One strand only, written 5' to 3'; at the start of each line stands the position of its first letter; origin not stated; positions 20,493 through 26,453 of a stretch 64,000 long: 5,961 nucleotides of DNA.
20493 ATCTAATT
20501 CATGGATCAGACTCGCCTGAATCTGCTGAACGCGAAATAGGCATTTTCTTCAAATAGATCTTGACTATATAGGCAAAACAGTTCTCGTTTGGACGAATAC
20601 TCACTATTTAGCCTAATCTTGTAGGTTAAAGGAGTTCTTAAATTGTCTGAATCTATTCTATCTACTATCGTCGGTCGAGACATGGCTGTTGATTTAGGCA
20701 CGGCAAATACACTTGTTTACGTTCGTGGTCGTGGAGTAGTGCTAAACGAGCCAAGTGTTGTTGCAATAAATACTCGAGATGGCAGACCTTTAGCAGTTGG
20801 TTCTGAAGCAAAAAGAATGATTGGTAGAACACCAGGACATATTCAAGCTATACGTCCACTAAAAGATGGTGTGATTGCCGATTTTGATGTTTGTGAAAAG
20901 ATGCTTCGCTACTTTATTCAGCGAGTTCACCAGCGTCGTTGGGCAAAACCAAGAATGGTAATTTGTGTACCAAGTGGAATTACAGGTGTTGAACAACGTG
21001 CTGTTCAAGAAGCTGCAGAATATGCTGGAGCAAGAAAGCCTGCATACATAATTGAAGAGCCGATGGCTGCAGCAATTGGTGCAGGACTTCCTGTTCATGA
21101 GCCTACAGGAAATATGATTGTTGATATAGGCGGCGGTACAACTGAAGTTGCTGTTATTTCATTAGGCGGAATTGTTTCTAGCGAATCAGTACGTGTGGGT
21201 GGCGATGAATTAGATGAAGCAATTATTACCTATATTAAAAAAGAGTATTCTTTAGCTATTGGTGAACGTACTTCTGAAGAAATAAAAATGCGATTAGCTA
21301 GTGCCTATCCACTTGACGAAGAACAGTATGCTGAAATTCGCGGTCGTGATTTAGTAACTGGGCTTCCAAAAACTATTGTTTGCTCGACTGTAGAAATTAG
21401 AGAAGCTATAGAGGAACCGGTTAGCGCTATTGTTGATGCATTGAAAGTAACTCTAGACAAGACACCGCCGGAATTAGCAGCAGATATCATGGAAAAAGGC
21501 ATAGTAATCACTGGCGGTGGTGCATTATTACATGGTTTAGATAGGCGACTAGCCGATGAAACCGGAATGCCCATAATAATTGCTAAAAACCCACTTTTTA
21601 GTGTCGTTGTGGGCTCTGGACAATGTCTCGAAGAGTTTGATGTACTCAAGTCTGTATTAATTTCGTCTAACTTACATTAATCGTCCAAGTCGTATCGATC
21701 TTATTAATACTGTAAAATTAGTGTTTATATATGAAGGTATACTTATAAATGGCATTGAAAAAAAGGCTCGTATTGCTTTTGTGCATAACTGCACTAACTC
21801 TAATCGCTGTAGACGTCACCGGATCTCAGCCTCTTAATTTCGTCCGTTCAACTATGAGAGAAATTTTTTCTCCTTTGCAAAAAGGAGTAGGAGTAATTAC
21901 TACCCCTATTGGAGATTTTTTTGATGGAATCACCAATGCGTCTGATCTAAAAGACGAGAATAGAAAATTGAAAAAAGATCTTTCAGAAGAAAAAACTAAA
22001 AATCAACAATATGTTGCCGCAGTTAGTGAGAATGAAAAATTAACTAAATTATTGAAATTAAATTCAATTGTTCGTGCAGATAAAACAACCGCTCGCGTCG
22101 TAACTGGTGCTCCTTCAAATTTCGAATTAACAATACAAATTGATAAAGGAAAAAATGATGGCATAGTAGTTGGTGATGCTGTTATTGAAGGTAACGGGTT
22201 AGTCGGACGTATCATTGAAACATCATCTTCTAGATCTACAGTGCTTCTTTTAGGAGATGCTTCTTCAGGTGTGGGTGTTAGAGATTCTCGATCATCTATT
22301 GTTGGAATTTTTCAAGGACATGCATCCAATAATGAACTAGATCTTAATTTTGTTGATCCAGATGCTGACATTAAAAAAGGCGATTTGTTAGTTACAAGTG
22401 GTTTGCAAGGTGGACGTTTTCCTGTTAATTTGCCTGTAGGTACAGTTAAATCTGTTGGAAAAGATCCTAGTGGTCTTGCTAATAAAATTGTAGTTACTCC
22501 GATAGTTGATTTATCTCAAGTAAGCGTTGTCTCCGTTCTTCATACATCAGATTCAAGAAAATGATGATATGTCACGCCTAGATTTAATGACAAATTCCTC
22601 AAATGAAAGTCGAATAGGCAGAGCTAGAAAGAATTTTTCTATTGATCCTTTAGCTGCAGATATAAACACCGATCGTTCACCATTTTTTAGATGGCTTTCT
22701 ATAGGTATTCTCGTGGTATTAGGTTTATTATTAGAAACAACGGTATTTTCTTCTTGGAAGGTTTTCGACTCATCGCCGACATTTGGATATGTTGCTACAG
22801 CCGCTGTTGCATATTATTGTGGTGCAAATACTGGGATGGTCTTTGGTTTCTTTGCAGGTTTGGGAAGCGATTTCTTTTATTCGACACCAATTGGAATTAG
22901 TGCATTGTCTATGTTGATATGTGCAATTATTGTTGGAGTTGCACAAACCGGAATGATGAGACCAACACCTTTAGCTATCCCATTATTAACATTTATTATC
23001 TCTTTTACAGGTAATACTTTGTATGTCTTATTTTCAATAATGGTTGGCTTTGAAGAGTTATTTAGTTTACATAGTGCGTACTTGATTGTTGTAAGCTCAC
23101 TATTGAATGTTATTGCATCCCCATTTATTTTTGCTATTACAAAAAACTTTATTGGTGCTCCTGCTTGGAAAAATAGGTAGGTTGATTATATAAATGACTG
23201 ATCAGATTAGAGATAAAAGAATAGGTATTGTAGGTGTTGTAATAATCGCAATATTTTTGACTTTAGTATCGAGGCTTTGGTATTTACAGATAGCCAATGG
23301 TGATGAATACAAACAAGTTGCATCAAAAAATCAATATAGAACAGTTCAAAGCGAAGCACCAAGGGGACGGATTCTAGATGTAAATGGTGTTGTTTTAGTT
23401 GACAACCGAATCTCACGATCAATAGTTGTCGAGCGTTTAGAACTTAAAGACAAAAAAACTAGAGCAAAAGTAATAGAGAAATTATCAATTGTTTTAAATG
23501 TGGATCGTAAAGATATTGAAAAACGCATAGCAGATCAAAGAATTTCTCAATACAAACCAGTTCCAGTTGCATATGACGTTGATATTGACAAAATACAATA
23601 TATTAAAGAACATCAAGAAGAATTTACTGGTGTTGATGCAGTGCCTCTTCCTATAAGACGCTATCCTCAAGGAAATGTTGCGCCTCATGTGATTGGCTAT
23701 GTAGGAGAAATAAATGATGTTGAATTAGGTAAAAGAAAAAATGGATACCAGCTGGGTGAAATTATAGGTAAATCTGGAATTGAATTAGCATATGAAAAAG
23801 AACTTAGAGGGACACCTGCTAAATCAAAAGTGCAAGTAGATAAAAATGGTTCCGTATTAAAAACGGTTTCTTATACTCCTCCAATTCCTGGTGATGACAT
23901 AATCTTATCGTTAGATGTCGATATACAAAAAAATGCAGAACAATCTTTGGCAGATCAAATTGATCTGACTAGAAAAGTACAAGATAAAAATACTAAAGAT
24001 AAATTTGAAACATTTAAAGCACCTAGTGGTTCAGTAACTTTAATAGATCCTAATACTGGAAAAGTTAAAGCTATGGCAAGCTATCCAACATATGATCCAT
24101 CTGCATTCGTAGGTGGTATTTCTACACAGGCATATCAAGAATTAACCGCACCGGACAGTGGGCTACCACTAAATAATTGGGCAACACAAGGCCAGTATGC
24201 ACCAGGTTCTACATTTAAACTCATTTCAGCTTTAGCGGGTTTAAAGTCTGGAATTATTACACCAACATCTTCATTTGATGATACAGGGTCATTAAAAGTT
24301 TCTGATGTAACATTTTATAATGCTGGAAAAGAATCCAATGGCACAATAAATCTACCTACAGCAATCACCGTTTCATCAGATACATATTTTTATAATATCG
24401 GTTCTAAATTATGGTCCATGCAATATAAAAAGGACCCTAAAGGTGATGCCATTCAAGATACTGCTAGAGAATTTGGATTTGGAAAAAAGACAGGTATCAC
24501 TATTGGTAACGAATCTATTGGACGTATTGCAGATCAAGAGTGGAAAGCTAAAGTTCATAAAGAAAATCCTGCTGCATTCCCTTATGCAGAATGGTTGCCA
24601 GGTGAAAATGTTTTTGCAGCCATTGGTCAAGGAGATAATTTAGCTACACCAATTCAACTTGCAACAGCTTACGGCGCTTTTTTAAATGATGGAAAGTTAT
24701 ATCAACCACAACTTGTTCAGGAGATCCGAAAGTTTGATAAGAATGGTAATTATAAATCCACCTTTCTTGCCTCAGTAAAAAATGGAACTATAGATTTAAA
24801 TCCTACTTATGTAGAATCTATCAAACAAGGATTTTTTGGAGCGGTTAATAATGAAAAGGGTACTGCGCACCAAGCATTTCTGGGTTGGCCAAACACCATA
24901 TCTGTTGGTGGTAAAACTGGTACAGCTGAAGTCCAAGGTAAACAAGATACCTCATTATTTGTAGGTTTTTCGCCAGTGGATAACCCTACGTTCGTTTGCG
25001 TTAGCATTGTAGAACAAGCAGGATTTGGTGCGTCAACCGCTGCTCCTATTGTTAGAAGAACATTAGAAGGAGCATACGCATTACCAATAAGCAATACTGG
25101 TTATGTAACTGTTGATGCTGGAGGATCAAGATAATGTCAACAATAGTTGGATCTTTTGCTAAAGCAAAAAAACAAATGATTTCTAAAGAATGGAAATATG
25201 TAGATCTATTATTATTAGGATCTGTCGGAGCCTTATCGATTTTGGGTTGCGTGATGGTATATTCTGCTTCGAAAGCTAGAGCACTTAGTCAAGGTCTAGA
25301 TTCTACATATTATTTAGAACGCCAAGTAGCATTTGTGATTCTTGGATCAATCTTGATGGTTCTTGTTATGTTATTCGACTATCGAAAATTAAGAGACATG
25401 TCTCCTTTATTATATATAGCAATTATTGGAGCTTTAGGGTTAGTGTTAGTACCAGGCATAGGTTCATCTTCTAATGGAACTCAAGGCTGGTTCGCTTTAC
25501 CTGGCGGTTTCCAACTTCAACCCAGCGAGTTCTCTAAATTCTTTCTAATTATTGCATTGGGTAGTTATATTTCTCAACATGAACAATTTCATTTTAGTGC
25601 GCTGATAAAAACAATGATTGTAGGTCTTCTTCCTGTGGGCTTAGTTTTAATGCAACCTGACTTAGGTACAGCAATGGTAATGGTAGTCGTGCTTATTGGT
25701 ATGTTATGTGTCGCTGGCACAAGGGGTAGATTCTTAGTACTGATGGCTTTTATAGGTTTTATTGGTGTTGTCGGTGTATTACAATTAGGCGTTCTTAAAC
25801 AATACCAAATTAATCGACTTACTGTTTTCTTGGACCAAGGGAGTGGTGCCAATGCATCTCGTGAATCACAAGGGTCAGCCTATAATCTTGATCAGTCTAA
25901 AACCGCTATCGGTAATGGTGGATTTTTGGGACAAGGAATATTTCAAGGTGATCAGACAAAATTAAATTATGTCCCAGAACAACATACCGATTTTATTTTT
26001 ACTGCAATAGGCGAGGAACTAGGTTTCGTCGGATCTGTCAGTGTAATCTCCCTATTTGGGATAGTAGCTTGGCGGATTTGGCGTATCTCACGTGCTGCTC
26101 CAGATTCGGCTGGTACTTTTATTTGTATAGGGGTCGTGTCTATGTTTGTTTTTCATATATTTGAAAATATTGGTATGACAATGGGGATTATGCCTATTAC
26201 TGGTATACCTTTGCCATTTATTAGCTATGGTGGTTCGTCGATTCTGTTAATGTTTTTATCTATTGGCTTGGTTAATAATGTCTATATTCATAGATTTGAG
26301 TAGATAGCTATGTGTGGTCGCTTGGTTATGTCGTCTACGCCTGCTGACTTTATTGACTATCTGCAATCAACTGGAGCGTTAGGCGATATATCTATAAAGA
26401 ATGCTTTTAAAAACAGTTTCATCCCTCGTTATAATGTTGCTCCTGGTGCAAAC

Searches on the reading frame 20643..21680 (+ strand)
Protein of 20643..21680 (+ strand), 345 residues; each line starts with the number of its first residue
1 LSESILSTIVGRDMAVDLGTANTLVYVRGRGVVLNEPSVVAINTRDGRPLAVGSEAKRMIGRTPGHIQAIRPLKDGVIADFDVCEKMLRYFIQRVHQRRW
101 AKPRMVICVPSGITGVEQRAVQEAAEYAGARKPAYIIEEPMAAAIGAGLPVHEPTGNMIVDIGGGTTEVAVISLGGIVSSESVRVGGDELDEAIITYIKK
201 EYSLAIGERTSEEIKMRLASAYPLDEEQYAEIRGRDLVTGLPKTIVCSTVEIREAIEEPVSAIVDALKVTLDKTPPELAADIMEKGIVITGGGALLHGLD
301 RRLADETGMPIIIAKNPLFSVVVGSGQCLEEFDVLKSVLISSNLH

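Call 32: search_protein_families(library=ncbifam, proteins=[window:20643-21680:+], max_evalue=0.00001)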
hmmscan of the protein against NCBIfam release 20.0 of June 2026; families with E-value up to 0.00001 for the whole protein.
window:20643-21680:+ (345 aa): 17 families
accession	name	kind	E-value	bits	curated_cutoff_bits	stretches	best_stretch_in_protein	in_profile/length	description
NF010539.0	PRK13927.1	subfamily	3.8e-159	529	293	1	9-339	4-336/339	rod shape-determining protein MreB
TIGR00904.1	mreB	subfamily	1.6e-148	494.3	365.75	1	12-336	3-333/334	MreB/Mrl family cell shape determining protein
NF010540.1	PRK13929.1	exception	2e-123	411.7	515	1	13-336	6-331/334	rod-share determining protein MreBH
NF053558.1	BeeR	equivalog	1.1e-20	73.9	530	1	65-304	63-305/349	BeeR family actin-like protein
NF040964.1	MamK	subfamily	4.1e-20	72.1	400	1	15-306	4-292/335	MamK family actin-like protein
NF011660.0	PRK15080.1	equivalog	1.7e-13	50.5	182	1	71-191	62-177/277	ethanolamine utilization protein EutJ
TIGR01991.1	HscA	equivalog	6.8e-13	47.9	708.55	1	74-273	101-306/600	Fe-S protein assembly chaperone HscA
TIGR01174.1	ftsA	equivalog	1.4e-12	47.4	175.85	1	136-302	177-333/371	cell division protein FtsA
TIGR02529.1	EutJ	subfamily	8e-12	45.1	152.1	1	67-203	25-156/239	ethanolamine utilization protein EutJ family protein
NF003520.0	PRK05183.1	subfamily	9.1e-12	44.2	620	1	75-220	122-270/621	Fe-S protein assembly chaperone HscA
TIGR02350.1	prok_dnaK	equivalog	9.5e-12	44.1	822.55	1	105-203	133-236/596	molecular chaperone DnaK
NF001413.0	PRK00290.1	equivalog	1.5e-11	43.4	648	1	105-203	136-237/625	molecular chaperone DnaK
NF009947.0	PRK13411.1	equivalog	2e-10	39.3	1002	1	105-203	136-239/662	molecular chaperone DnaK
NF009946.0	PRK13410.1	equivalog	1.8e-09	36.4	1019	1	105-203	138-240/669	molecular chaperone DnaK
NF002399.0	PRK01433.1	equivalog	1.4e-06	27.2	743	1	104-213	143-256/595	Fe-S protein assembly chaperone HscA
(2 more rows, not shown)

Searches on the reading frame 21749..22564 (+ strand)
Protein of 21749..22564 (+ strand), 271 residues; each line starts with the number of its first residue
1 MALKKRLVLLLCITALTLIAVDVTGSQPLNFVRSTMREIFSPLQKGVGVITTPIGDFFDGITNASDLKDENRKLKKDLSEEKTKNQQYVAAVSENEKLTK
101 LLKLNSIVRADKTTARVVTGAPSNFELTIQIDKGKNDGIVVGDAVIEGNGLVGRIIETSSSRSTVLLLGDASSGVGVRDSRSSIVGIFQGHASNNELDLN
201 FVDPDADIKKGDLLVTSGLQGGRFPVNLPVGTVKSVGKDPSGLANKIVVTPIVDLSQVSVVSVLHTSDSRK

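Call 32: search_protein_families(library=ncbifam, proteins=[window:21749-22564:+], max_evalue=0.00001)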
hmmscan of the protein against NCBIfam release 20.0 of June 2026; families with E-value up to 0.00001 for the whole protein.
window:21749-22564:+ (271 aa): 15 families
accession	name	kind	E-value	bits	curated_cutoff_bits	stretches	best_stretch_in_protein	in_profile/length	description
TIGR00219.1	mreC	equivalog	2.2e-41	141.9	92.75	1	16-266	18-273/283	rod shape-determining protein MreC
NF010510.0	PRK13922.11-5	equivalog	2.7e-40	138.4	415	1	6-264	8-270/334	rod shape-determining protein MreC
NF010512.0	PRK13922.12-1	equivalog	1.9e-36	125.8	336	1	2-264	11-265/287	rod shape-determining protein MreC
NF010533.0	PRK13922.9-5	equivalog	6.8e-36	124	384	1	10-266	25-276/345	rod shape-determining protein MreC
NF010513.0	PRK13922.12-3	equivalog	4.6e-34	118.2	380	1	13-264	31-275/305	rod shape-determining protein MreC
NF010527.0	PRK13922.6-2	equivalog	5e-32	111.1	289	1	79-244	60-227/249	rod shape-determining protein MreC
NF010520.0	PRK13922.13-5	equivalog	4.7e-31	108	343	1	6-265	7-261/263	rod shape-determining protein MreC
NF010519.0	PRK13922.13-4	equivalog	7.6e-31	107.6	505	1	7-264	12-271/406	rod shape-determining protein MreC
NF010532.0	PRK13922.9-3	equivalog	9.7e-27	93.7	243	1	48-267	44-263/280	rod shape-determining protein MreC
NF010524.0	PRK13922.14-4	equivalog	9.6e-25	87.2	332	1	9-264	8-268/270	rod shape-determining protein MreC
NF010514.0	PRK13922.12-4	equivalog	7e-23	81.2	337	1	50-268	67-273/276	rod shape-determining protein MreC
NF010518.0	PRK13922.13-3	equivalog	2.1e-22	79.6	385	1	6-268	20-294/295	rod shape-determining protein MreC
NF010507.0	PRK13922.10-6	equivalog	4e-14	52.9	219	1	8-258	6-242/252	rod shape-determining protein MreC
NF010536.0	PRK13923.2-1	equivalog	4.4e-10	39.6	271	1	91-237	13-160/210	putative spore coat protein regulator protein YlbO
NF011450.0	PRK14872.1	equivalog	4.9e-08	32.6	407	0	198-264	253-319/338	rod shape-determining protein MreC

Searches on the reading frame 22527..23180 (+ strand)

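Call 32: search_protein_families(library=ncbifam, proteins=[window:22527-23180:+], max_evalue=0.00001)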
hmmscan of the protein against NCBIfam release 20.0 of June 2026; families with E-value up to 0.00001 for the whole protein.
window:22527-23180:+ (217 aa): 1 family
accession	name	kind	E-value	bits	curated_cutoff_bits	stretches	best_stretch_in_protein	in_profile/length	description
TIGR03426.1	shape_MreD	equivalog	2.8e-11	43.6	34.85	1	55-205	2-152/154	rod shape-determining protein MreD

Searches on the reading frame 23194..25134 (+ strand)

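Call 32: search_protein_families(library=ncbifam, proteins=[window:23194-25134:+], max_evalue=0.00001)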
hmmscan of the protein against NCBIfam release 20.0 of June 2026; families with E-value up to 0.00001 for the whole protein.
window:23194-25134:+ (646 aa): 17 families
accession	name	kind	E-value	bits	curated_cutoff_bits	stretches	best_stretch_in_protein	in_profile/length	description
TIGR03423.1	pbp2_mrdA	equivalog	2.7e-168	561.2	455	1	9-627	2-590/593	penicillin-binding protein 2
NF008061.0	PRK10795.1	equivalog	2e-76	257.9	962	1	12-624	24-609/634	peptidoglycan DD-transpeptidase MrdA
TIGR02214.1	spoVD_pbp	equivalog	1e-69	235.5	688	1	15-626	7-553/636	stage V sporulation protein D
NF051842.1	PBP4_5_Efaec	equivalog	5.2e-56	190.3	700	3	45-255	153-354/668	penicillin-binding protein PBP4(5)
NF038278.1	strep_PBP2B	exception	6.9e-38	130.5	975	2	132-585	199-623/678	penicillin-binding protein PBP2B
NF000406.1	MECB_PBP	exception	1.6e-34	119.4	1450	1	28-515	121-561/674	PBP2a family beta-lactam-resistant peptidoglycan transpeptidase MecB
NF000237.1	MECA_PBP2A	equivalog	1.9e-31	109.1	750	1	54-414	148-482/668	PBP2a family beta-lactam-resistant peptidoglycan transpeptidase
NF033378.1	MECD_PBP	exception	1.1e-29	103.2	1450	1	41-586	137-617/678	PBP2a family beta-lactam-resistant peptidoglycan transpeptidase MecD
NF000408.1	MECA2_pure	exception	2.4e-29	102.1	1525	1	51-416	147-484/668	PBP2a family beta-lactam-resistant peptidoglycan transpeptidase MecA2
NF000409.1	MECA_pure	exception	1.1e-28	100.2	1490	1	54-416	148-484/668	PBP2a family beta-lactam-resistant peptidoglycan transpeptidase MecA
NF000410.1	MECA1_pure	exception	9.6e-28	96.7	1480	1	54-413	147-479/666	PBP2a family beta-lactam-resistant peptidoglycan transpeptidase MecA1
NF038271.1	strep_PBP2X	exception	1.3e-24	86.4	1050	1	12-523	28-495/750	penicillin-binding protein PBP2X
NF053573.1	PBP2_PenA_Neis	exception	5.7e-24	84.6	1105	1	7-627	25-560/572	peptidoglycan D,D-transpeptidase PBP2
NF000407.1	MECC_PBP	exception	5.8e-23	81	1500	1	47-411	140-476/665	PBP2a family beta-lactam-resistant peptidoglycan transpeptidase MecC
NF011685.0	PRK15105.1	subfamily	5.7e-21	74.7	737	1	13-454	28-410/588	peptidoglycan glycosyltransferase FtsI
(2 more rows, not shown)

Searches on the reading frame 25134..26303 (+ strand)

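Call 32: search_protein_families(library=ncbifam, proteins=[window:25134-26303:+], max_evalue=0.00001)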
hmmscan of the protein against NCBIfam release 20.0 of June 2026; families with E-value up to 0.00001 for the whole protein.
window:25134-26303:+ (389 aa): 6 families
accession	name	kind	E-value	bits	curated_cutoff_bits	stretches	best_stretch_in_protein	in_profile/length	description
TIGR02210.1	rodA_shape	equivalog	3.2e-104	348.9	336.7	1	24-387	1-356/357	rod shape-determining protein RodA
TIGR02614.1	ftsW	equivalog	1e-92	311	337.5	1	25-384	2-354/357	putative lipid II flippase FtsW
TIGR02615.1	spoVE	exception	7.8e-79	265.7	448.8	1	24-383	1-352/354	stage V sporulation protein E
NF037961.1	RodA_shape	subfamily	9.2e-66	222.8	150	2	202-372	225-396/415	rod shape-determining protein RodA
NF008060.0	PRK10794.1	equivalog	3.4e-54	184.2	590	1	22-387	15-363/370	peptidoglycan glycosyltransferase MrdB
NF008042.0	PRK10774.1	equivalog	2.9e-53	181.3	493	1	21-380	33-385/405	cell division protein FtsW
